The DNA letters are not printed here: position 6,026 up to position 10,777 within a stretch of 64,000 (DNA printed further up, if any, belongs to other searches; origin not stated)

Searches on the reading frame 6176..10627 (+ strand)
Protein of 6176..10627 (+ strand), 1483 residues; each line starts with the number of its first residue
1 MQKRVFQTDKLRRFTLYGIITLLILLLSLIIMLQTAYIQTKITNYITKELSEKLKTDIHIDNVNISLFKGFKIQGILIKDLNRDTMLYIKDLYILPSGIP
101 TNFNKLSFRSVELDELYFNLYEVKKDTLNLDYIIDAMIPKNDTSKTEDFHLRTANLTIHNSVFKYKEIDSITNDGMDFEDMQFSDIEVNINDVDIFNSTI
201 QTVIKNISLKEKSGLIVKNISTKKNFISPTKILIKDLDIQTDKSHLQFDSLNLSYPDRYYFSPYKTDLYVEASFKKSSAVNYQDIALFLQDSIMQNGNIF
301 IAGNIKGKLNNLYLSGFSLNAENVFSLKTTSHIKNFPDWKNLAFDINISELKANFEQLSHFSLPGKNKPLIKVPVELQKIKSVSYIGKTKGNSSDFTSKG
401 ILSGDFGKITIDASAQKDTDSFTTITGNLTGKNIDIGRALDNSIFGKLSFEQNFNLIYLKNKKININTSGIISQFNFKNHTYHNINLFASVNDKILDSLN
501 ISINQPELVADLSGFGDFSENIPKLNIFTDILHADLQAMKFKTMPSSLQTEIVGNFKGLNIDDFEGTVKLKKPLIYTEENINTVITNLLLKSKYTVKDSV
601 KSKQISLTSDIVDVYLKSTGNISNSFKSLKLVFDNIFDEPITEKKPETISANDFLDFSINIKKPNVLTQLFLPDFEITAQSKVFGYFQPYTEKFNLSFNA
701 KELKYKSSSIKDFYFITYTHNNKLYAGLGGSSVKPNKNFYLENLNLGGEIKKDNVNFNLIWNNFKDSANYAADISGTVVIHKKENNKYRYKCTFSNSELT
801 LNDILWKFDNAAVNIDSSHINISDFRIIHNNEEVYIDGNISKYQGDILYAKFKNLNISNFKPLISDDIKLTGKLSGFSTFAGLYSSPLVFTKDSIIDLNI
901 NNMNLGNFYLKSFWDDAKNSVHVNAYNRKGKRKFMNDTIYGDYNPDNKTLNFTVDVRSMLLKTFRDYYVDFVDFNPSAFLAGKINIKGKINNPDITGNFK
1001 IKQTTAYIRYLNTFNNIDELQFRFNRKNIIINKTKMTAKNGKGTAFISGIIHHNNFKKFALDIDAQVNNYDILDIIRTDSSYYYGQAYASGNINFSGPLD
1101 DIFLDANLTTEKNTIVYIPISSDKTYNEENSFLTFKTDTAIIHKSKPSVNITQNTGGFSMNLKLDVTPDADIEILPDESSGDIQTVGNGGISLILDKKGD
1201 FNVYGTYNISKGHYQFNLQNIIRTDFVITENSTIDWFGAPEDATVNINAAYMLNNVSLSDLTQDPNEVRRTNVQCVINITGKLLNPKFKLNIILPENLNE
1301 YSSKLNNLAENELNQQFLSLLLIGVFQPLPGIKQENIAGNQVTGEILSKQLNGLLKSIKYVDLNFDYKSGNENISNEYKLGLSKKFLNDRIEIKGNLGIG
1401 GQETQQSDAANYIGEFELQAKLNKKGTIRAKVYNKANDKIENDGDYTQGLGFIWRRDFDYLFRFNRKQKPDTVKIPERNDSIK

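Call 43: search_protein_families(library=pfam, proteins=[window:6176-10627:+], max_evalue=0.00001)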
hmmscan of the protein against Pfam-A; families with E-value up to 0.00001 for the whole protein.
window:6176-10627:+ (1483 aa): 2 families
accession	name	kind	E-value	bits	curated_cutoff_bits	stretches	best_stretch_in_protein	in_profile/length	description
PF04357.19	TamB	-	4.4e-48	164.9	22.4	1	1036-1458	3-381/381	TamB, inner membrane protein subunit of TAM complex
PF05359.17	DUF748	-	5.7e-11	41.7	50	1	5-199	8-193/1037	Domain of Unknown Function (DUF748)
